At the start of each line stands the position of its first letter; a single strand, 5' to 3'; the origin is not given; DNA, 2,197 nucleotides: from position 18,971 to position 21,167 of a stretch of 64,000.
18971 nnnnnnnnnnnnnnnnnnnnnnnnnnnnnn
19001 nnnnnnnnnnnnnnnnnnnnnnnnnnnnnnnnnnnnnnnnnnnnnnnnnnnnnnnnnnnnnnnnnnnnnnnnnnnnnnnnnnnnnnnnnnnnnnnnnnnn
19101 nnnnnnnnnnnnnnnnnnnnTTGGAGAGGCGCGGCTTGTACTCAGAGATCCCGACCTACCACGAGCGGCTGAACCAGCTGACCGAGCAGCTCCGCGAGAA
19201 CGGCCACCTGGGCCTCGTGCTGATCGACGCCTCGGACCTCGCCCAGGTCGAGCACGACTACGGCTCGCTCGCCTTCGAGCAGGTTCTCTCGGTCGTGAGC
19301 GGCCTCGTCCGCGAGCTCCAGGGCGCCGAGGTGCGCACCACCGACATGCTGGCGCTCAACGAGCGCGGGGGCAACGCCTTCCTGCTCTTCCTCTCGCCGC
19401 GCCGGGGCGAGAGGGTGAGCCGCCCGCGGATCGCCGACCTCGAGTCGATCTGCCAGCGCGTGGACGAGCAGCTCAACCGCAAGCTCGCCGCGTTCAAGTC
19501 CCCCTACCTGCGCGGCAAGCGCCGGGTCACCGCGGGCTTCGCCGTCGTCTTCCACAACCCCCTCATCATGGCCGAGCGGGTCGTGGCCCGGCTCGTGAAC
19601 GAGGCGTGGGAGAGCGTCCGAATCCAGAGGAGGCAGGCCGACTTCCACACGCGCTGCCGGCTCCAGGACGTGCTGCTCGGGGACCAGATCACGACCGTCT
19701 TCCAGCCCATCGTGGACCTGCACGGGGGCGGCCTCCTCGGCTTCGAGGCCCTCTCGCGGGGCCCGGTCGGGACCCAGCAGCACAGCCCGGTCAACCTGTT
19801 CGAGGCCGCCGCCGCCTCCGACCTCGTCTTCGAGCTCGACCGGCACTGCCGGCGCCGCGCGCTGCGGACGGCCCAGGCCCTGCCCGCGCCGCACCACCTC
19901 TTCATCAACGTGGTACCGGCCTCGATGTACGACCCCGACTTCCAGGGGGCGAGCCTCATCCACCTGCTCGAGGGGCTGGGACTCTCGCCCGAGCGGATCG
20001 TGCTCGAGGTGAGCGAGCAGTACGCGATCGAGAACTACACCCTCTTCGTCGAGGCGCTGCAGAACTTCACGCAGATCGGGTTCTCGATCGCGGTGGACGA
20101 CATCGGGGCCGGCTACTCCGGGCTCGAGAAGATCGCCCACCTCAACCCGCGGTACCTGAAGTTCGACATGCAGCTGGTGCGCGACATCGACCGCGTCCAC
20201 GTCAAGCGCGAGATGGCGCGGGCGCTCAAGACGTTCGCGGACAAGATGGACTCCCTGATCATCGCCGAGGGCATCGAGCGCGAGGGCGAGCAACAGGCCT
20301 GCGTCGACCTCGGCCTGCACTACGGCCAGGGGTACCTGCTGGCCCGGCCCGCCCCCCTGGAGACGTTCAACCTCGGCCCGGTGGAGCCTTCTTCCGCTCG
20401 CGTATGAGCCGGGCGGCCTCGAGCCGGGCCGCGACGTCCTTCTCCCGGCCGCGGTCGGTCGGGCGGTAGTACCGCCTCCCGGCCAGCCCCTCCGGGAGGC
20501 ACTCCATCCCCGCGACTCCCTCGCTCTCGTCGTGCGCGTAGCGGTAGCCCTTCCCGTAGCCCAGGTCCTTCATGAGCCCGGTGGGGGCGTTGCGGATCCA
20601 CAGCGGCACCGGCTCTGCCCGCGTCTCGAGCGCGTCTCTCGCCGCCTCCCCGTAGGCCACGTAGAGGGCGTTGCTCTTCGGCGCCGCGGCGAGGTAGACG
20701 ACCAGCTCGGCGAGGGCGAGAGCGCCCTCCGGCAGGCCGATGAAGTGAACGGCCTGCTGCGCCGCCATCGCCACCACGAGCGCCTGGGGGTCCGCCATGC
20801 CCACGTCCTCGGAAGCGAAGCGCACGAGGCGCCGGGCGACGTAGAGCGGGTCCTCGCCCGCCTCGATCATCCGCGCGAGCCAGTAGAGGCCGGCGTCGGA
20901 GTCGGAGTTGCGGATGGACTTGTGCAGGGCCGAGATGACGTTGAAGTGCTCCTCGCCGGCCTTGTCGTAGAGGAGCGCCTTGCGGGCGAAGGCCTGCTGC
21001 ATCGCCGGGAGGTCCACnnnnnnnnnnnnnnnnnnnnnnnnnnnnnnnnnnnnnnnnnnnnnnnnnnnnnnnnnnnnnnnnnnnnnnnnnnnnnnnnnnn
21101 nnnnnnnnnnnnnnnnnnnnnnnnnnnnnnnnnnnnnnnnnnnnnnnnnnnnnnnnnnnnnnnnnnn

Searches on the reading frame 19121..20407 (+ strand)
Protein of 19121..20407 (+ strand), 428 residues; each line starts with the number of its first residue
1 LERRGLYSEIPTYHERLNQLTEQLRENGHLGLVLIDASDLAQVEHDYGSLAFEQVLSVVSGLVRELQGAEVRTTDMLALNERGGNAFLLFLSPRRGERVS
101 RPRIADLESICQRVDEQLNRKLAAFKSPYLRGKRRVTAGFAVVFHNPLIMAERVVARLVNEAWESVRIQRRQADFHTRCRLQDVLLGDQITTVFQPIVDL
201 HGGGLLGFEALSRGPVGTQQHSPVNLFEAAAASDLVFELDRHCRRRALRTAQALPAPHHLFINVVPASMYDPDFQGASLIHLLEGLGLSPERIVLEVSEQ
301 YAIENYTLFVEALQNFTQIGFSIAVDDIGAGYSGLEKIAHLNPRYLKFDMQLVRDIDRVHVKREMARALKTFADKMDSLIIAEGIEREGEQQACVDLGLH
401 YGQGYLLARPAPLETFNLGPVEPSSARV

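Call 12: search_protein_families(library=pfam, proteins=[window:19121-20407:+], max_evalue=0.001)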
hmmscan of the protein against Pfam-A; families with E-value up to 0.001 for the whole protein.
window:19121-20407:+ (428 aa): 1 family
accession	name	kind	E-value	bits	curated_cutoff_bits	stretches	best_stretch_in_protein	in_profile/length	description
PF00563.25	EAL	-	3.7e-44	151.3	31.3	1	180-410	3-236/236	EAL domain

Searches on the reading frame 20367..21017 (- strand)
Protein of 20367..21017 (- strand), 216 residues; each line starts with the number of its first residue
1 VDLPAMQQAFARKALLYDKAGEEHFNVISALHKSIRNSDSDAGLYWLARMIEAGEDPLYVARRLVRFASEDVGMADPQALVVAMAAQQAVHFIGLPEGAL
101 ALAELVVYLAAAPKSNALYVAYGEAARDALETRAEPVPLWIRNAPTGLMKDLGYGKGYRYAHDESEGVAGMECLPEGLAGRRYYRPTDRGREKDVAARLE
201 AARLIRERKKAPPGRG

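Call 12: search_protein_families(library=pfam, proteins=[window:20367-21017:-], max_evalue=0.001)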
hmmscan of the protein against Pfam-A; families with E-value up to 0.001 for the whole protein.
window:20367-21017:- (216 aa): 2 families
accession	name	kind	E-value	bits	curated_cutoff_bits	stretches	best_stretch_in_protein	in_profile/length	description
PF12002.13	MgsA_C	-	3e-66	222.9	27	1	37-201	1-165/167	MgsA AAA+ ATPase C terminal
PF16193.11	AAA_assoc_2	-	7e-11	42.7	34.3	1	3-36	48-81/81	AAA C-terminal domain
